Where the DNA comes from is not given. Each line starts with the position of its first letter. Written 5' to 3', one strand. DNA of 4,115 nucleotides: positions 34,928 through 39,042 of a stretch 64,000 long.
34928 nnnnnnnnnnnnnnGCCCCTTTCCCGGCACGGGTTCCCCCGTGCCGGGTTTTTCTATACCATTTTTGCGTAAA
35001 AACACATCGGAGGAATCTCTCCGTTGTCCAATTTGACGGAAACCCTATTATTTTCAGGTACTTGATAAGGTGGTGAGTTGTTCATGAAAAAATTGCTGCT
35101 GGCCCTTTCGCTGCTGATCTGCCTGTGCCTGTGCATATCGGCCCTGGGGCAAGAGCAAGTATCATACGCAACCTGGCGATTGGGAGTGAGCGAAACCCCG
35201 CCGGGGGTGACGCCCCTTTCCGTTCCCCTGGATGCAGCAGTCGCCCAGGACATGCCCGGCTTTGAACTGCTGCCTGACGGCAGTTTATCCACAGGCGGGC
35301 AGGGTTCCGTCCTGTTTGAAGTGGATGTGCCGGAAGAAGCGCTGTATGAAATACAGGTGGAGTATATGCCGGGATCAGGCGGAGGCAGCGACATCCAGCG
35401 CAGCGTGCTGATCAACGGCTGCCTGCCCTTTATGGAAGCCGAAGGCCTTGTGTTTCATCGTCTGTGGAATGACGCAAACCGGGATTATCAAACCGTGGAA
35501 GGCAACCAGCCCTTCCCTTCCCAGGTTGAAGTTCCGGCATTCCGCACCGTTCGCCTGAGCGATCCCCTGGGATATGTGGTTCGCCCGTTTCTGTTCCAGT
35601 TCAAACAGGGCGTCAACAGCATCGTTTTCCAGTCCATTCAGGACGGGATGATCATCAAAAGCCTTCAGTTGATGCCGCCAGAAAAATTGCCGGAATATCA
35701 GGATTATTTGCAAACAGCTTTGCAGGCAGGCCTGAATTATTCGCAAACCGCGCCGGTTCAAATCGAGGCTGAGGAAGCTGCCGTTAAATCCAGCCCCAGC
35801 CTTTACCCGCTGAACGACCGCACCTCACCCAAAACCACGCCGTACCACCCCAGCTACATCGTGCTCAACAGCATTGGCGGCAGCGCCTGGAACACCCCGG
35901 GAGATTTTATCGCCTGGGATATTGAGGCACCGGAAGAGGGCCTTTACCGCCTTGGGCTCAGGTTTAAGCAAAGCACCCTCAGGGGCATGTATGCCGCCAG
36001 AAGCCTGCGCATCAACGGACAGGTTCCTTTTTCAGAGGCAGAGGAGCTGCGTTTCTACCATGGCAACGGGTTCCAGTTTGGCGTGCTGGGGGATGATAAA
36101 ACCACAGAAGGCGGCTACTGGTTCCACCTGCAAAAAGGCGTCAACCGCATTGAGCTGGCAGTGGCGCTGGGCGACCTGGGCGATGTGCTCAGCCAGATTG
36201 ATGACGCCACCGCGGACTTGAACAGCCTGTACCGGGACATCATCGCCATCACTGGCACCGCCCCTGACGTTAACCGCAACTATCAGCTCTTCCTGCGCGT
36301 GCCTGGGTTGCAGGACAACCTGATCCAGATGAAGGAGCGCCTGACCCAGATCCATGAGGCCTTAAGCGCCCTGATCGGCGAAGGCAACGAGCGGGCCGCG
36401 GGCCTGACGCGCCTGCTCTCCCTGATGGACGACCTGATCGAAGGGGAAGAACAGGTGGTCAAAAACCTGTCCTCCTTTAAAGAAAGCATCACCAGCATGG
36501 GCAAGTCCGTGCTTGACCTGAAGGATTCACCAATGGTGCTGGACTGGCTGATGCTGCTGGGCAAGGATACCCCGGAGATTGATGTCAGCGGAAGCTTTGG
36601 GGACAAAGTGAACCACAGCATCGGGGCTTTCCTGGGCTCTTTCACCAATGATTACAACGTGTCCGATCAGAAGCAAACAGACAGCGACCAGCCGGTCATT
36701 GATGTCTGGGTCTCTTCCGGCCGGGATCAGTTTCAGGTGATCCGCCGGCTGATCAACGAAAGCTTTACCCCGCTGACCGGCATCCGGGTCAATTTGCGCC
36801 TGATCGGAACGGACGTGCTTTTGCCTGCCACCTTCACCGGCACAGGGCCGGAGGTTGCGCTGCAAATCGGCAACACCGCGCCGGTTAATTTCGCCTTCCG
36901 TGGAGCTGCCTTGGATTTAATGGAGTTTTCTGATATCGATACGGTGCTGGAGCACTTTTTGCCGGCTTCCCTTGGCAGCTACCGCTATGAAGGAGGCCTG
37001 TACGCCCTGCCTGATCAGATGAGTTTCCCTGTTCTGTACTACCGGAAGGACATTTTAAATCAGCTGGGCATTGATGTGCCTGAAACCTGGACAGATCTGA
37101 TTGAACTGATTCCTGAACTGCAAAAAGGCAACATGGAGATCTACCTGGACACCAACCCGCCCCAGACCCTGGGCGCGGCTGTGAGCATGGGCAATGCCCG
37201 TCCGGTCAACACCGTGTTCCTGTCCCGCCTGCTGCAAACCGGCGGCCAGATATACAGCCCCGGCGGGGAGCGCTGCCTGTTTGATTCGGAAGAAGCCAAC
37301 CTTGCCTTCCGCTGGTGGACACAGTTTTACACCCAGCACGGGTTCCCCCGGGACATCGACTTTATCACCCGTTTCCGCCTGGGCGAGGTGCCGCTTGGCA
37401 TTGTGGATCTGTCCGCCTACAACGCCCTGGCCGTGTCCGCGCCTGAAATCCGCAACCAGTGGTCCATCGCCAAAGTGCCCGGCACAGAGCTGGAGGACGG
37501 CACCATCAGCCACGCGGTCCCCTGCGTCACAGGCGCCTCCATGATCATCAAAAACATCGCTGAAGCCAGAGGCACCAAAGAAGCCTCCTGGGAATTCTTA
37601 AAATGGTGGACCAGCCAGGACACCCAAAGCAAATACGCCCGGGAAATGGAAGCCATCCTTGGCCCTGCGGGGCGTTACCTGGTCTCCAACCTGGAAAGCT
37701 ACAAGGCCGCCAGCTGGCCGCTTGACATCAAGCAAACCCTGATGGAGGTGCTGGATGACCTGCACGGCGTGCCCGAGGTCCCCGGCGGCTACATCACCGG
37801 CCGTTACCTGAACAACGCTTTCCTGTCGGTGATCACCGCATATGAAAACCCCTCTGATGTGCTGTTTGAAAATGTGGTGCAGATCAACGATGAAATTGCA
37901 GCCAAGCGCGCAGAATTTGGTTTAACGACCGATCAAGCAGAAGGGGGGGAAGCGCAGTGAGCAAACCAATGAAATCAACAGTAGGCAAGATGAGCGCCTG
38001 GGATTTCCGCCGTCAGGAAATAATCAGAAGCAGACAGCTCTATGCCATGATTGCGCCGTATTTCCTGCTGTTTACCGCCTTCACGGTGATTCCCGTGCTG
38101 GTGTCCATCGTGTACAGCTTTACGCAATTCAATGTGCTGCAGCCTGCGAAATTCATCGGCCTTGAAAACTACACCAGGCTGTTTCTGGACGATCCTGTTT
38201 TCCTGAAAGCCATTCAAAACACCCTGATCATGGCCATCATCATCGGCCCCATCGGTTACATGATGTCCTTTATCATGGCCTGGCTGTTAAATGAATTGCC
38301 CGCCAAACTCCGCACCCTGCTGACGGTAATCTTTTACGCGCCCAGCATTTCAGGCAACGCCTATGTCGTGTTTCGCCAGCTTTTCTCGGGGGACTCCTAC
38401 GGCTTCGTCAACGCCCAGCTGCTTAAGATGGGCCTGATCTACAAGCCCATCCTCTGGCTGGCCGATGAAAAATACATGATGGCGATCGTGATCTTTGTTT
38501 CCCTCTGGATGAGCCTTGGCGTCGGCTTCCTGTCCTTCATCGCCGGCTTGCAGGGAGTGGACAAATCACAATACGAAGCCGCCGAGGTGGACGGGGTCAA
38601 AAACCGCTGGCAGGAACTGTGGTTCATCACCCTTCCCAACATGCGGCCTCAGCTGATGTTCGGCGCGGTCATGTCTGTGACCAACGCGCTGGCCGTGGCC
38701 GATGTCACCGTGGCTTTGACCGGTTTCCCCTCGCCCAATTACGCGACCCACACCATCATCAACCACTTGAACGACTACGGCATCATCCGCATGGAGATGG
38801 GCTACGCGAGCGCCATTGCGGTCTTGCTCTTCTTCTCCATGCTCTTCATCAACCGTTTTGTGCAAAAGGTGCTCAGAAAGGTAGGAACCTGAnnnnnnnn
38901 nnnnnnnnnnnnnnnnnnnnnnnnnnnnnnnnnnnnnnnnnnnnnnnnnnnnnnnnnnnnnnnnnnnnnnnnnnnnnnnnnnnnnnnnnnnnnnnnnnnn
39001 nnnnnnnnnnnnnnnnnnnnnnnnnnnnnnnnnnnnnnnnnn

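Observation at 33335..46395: Nine-gene ABC-plus envelope locus: two SBPs, two permease pairs, no ATPase, and three unknown envelope proteins translationally coupled in the middle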

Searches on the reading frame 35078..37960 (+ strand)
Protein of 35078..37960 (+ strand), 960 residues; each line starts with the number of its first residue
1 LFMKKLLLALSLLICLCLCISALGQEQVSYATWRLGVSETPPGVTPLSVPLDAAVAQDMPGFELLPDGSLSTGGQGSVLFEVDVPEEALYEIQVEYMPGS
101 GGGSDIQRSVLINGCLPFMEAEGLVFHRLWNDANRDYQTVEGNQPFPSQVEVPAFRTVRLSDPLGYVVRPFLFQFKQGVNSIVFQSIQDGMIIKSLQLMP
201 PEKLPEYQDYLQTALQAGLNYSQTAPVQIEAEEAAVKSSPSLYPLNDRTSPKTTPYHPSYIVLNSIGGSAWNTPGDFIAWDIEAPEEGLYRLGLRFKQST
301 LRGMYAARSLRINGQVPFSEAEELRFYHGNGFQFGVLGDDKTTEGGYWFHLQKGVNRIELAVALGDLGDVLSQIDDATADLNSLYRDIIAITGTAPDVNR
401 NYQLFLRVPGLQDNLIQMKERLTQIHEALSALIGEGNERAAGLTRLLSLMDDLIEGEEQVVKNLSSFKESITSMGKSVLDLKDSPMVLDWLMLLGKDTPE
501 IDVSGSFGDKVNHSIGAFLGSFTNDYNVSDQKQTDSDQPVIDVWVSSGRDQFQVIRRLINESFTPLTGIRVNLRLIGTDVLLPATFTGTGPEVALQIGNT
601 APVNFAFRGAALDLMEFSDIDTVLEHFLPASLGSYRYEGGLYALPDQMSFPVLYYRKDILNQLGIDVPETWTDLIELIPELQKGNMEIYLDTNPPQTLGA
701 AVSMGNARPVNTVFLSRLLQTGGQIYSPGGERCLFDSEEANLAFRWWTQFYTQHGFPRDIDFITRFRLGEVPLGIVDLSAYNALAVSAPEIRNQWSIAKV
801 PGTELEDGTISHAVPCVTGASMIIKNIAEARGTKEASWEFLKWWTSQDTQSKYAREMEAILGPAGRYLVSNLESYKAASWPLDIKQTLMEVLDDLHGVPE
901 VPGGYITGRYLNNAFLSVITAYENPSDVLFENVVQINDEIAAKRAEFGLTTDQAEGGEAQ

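Call 4: search_protein_families(library=pfam, proteins=[window:35078-37960:+], max_evalue=0.01)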
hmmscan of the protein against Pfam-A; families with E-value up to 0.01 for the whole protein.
window:35078-37960:+ (960 aa): 2 families
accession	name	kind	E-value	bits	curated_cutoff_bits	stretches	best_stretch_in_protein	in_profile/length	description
PF13416.11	SBP_bac_8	-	2.2e-17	64.2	27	1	582-856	29-255/279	Bacterial extracellular solute-binding protein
PF01547.30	SBP_bac_1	-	4e-14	53.7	26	1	567-850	22-306/307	Bacterial extracellular solute-binding protein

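Call 5: search_protein_families(library=ncbifam, proteins=[window:35078-37960:+], max_evalue=0.01)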
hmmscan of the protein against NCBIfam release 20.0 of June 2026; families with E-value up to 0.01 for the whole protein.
window:35078-37960:+ (960 aa): 2 families
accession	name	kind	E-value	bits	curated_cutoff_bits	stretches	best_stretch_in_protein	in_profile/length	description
TIGR03851.1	chitin_NgcE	equivalog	0.00021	20.4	399.65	1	621-689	129-201/450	N-acetylglucosamine/diacetylchitobiose ABC transporter substrate-binding protein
NF008211.0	PRK10974.1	equivalog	0.00081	18.1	411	1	620-687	115-187/439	sn-glycerol-3-phosphate ABC transporter substrate-binding protein UgpB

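Call 8: search_solved_structures(query=window:35078-37960:+, max_evalue=1)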
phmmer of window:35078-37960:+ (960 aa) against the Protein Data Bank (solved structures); distinct sequences matched with E-value up to 1: 71 (the best 60 are shown).
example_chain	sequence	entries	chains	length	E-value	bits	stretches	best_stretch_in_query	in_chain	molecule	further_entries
5ysb_A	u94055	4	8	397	8.3e-14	53.7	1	535-709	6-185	Lin1841 protein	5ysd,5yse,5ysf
4qrz_A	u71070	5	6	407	3.5e-09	38.4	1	543-683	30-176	ABC-TYPE SUGAR TRANSPORTER | ABC transporter, substrate binding protein (Sugar)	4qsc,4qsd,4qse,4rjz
4r9f_A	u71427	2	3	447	1.2e-07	33.3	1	580-682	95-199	MBP1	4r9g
6q5g_A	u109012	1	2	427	4.2e-07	31.5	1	531-692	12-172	Sugar ABC transporter substrate-binding protein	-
6h0h_A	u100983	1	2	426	4.3e-07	31.5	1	531-692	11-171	Probable solute binding protein of ABC transporter system for sugars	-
1eu8_A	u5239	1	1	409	3.8e-06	28.4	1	637-687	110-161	TREHALOSE/MALTOSE BINDING PROTEIN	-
7nbz_A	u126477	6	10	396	3.6e-05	25.1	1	595-687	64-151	Sulfoquinovosyl binding protein | Sulfoquinovosyl glycerol-binding protein SmoF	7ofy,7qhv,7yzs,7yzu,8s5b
7ehp_A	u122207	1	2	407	4.1e-05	24.9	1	568-680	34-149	chitin oligosaccahride binding protein NagB1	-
6dtq_A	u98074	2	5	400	6.5e-05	24.3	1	623-683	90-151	maltose-binding protein MalE3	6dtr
6hur_A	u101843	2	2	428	0.00014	23.1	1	603-685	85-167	ABC transporter substrate-binding protein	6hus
3uor_A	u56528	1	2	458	0.00015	23.1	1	553-681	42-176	ABC transporter sugar binding protein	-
3jzj_A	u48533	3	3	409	0.00022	22.5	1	619-682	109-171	Acarbose/maltose binding protein GacH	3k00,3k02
3k01_A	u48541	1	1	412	0.00022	22.5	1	619-682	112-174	Acarbose/maltose binding protein GacH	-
4g68_B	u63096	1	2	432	0.00022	22.5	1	605-681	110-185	ABC transporter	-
4r2f_A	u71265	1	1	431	0.00023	22.4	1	619-734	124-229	Extracellular solute-binding protein family 1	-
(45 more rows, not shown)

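Call 36: find_homologous_proteins(query=window:35078-37960:+, max_evalue=1e-10)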
Query window:35078-37960:+ (960 aa): 70 proteins with E <= 1e-10 among 8000 candidates.
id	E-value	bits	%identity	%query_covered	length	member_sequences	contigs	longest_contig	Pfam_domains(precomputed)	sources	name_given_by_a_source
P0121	0.0e+0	2185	99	100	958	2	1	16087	PF13416.12,PF01547.31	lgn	-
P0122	0.0e+0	1545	70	98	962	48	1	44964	PF13416.12,PF01547.31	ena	-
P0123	0.0e+0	1505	69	100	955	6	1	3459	PF13416.12,PF01547.31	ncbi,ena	-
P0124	0.0e+0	1502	68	100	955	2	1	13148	PF13416.12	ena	-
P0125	0.0e+0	1497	69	100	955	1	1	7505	PF13416.12,PF01547.31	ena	-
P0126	0.0e+0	1487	71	95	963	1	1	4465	PF13416.12,PF01547.31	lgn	-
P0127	0.0e+0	1266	58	100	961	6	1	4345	PF13416.12,PF01547.31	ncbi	-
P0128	0.0e+0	1259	59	99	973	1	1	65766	PF13416.12,PF01547.31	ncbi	-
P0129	0.0e+0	1256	57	100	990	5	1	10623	PF13416.12,PF01547.31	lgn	-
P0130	0.0e+0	1250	58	100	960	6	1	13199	PF13416.12,PF01547.31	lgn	-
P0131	0.0e+0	1248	58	98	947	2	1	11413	PF13416.12,PF01547.31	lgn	-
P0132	0.0e+0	1242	58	99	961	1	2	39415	PF13416.12,PF01547.31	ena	-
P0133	0.0e+0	1240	58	99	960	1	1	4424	PF13416.12,PF01547.31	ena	-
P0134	0.0e+0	1238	58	99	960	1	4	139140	PF13416.12,PF01547.31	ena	-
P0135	0.0e+0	1237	57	100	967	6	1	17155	PF13416.12,PF01547.31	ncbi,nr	ncbi:MAG: extracellular solute-binding protein [Clostridia bacterium]|nr:extracellular solute-bindin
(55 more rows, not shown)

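Call 48: predict_structure(alignment_id=A5)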
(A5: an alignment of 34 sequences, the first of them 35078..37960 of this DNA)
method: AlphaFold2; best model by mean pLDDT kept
length: 960 residues; sequences in the alignment: 34
mean_pLDDT: 87.1   pTM: 0.81
mean pLDDT of the five models: 87.1, 86.5, 85.3, 85.1, 83.7
residues with pLDDT >= 90: 486; 70-90: 406; 50-70: 43; < 50: 25
segments of 3 or more residues with pLDDT < 50: 21-25, 531-535, 697-704, 954-960
pLDDT, mean of each block of 10 residues (from residue 1): 74 75 61 89 94 93 93 93 96 95 85 92 91 85 81 92 87 96 93 97 92 94 92 91 87 88 89 91 95 87 82 93 87 85 77 96 89 88 90 84 88 93 92 75 89 89 90 85 89 90 85 87 66 58 83 84 85 83 84 88 87 95 94 90 93 93 91 92 89 58 57 93 90 93 94 87 89 93 81 88 93 92 93 95 94 82 80 89 91 92 88 92 92 93 84 46
secondary structure, 60 per line:
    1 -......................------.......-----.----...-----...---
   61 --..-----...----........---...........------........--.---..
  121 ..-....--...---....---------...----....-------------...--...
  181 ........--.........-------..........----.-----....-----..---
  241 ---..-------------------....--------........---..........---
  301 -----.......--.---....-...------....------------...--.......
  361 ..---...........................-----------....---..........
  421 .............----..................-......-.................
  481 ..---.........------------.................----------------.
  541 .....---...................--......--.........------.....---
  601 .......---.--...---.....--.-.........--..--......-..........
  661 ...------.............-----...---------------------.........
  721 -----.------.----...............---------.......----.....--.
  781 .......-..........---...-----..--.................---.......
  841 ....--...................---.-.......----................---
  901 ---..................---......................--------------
elements in order (helices of 4 or more, strands of 3 or more residues): H2-23 H30-36 E47-49 E55-57 E70-72 E77-84 E88-98 E105-112 H119-122 E124-127 E130-132 H136-139 E149-151 E156-159 E173-175 E178-188 E191-199 H207-216 E227-230 E265-268 E277-284 E288-297 E306-312 H319-322 E324-326 E333-336 E349-351 E354-362 H366-392 H404-407 H411-433 H438-455 H457-462 H464-482 E486-494 H507-523 E540-545 H549-567 E570-575 H578-586 E593-597 H601-607 H620-624 H629-635 E644-649 E651-656 H657-663 H671-682 E688-690 H712-720 H738-752 H762-768 E773-777 H780-787 H789-794 E795-798 E802-804 E814-824 H825-830 H834-844 H847-865 H872-877 H882-894 E895-897 H904-921 H925-946

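Call 51: fold_search(model_id=the predicted structure, library=pdb)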
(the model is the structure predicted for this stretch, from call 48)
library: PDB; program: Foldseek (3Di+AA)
matches with E <= 10: 1450; with E <= 0.001: 979
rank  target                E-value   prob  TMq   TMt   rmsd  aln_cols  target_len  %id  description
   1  5ci5_B                2.2e-18  1.00  0.33  0.72   5.1       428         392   17  Crystal Structure of an ABC transporter Solute Binding Protein from Thermotoga Lettingae TMO (Tlet_1705, TARGET EFI-51 (released 2015-07-22)
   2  3uor_B                1.5e-17  1.00  0.36  0.82   3.4       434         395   17  The structure of the sugar-binding protein MalE from the phytopathogen Xanthomonas citri (released 2011-12-14)
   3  3uor_A                2.3e-17  1.00  0.35  0.80   3.6       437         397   17  The structure of the sugar-binding protein MalE from the phytopathogen Xanthomonas citri (released 2011-12-14)
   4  6dtq_A                2.8e-17  1.00  0.32  0.72   4.8       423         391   20  Maltose bound T. maritima MalE3 (released 2018-09-19)
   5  5ci5_A                4.7e-17  1.00  0.33  0.72   5.1       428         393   17  Crystal Structure of an ABC transporter Solute Binding Protein from Thermotoga Lettingae TMO (Tlet_1705, TARGET EFI-51 (released 2015-07-22)
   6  6dtr                  9.4e-17  1.00  0.35  0.81   3.4       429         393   20  Apo T. maritima MalE3 (released 2018-09-19)
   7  3jzj_A                9.4e-17  1.00  0.33  0.75   4.4       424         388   16  Crystal structures of the GacH receptor of Streptomyces glaucescens GLA.O in the unliganded form and in complex with a (released 2010-02-16)
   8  3k01                  9.4e-17  1.00  0.33  0.77   4.1       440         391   16  Crystal structures of the GacH receptor of Streptomyces glaucescens GLA.O in the unliganded form and in complex with aca (released 2010-02-16)
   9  9xf5_A                1.0e-16  1.00  0.32  0.74   5.7       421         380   15  Cycloisomaltooligosaccharide binding protein in complex with cycloisomaltooctaose (released 2026-03-25)
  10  4r9g_A                1.0e-16  1.00  0.32  0.71   7.1       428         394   17  CpMnBP1 with Mannotriose Bound (released 2014-10-29)
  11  8art_B                1.1e-16  1.00  0.33  0.73   4.8       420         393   18  ABC transporter binding protein MalE from Streptomyces scabiei in complex with maltose (released 2023-08-30)
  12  5f7v_A                1.1e-16  1.00  0.32  0.72   5.2       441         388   17  ABC substrate-binding protein Lmo0181 from Listeria monocytogenes in complex with cycloalternan (released 2016-09-07)
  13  8vqk_A                1.6e-16  1.00  0.34  0.76   4.5       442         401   15  YcjN from Escherichia coli (released 2024-10-09)
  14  4qsd_A                2.2e-16  1.00  0.31  0.70   5.3       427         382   18  Crystal structure of atu4361 sugar transporter from Agrobacterium Fabrum C58, target efi-510558, with bound sucrose (released 2014-08-06)
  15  7v09_A                2.8e-16  1.00  0.35  0.78   4.2       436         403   16  Crystal structure of ECL_RS08780, putative sugar transport system periplasmic sugar-binding protein (released 2022-05-18)
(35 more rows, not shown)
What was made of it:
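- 35084..37960 (+): SBP2L: 958-aa membrane-tethered fusion of two CBM35-like beta-sandwiches (about aa 47-199 and 227-362), a helical bundle (366-482) and a MalE/UgpB-like SBP domain (540-946). Pfam (call 4); AF2 model with pLDDT 87 (call 48); Foldseek finds sugar SBPs at TM-score about 0.8 normalised to the target (call 51).
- On CUT1 type I ABC importer: SBP2L aa 567-856 hits SBP_bac_1/8 (call 4), and its fold matches MalE/UgpB (call 51).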

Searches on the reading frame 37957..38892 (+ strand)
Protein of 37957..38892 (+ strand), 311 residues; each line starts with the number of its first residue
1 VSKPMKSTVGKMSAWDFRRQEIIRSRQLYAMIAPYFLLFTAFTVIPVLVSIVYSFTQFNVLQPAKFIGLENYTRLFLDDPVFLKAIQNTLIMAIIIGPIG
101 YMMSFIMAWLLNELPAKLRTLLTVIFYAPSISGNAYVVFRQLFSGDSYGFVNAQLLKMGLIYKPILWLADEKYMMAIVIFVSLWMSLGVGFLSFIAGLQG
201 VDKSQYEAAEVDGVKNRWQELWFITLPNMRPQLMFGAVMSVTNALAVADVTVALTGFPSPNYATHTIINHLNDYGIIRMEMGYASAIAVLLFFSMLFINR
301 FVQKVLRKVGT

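Call 4: search_protein_families(library=pfam, proteins=[window:37957-38892:+], max_evalue=0.01)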
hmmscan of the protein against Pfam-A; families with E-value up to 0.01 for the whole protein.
window:37957-38892:+ (311 aa): 1 family
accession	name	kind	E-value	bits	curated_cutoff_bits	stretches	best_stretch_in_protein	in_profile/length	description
PF00528.27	BPD_transp_1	-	8.3e-13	48.9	26.4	1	119-308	21-181/184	Binding-protein-dependent transport system inner membrane component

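Call 5: search_protein_families(library=ncbifam, proteins=[window:37957-38892:+], max_evalue=0.01)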
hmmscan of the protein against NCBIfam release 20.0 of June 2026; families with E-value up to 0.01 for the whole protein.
window:37957-38892:+ (311 aa): 12 families
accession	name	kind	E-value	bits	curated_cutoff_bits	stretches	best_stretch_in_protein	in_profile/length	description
NF040931.1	ABC_arch_GlcT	equivalog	5.6e-17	62.3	360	1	37-291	6-256/278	glucose ABC transporter permease GlcT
NF007852.0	PRK10561.1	equivalog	1.9e-16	60.8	335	1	22-298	7-280/295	sn-glycerol-3-phosphate ABC transporter permease UgpA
NF007044.0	PRK09497.1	equivalog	1.2e-13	51.2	348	1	35-307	15-279/285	spermidine/putrescine ABC transporter permease PotB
TIGR00969.1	3a0106s02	subfamily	3.7e-08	33.2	240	1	61-248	39-215/272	sulfate ABC transporter permease subunit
TIGR02140.1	permease_CysW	equivalog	4.1e-08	33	329.1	1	50-257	14-210/261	sulfate ABC transporter permease subunit CysW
NF008620.0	PRK11602.1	equivalog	2e-06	27.2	442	1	45-250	32-218/291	sulfate/thiosulfate ABC transporter permease CysW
NF043074.1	MMSYN1_0196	equivalog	2.1e-06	27.2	350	1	26-118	8-99/277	spermidine/putrescine ABC transporter permease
NF008208.0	PRK10971.1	equivalog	0.00011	21.8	415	1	68-298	43-260/277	sulfate/thiosulfate ABC transporter permease CysT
NF007545.0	PRK10160.1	equivalog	0.00037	20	342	1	74-240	43-206/275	taurine ABC transporter permease TauC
TIGR02141.1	modB_ABC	equivalog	0.00082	19.1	182.6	1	178-298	83-199/208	molybdate ABC transporter permease subunit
NF007963.0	PRK10683.1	equivalog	0.0012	18.3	489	1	66-261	80-268/317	putrescine ABC transporter permease PotH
NF043073.1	MMSYN1_0195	equivalog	0.0019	16.4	1250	1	34-97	8-70/1021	spermidine/putrescine ABC transporter permease/substrate-binding protein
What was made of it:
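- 37957..38892 (+): PermA1: UgpA/MalF-type permease with EAA loop EAAEVDG. Calls 4 and 5.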
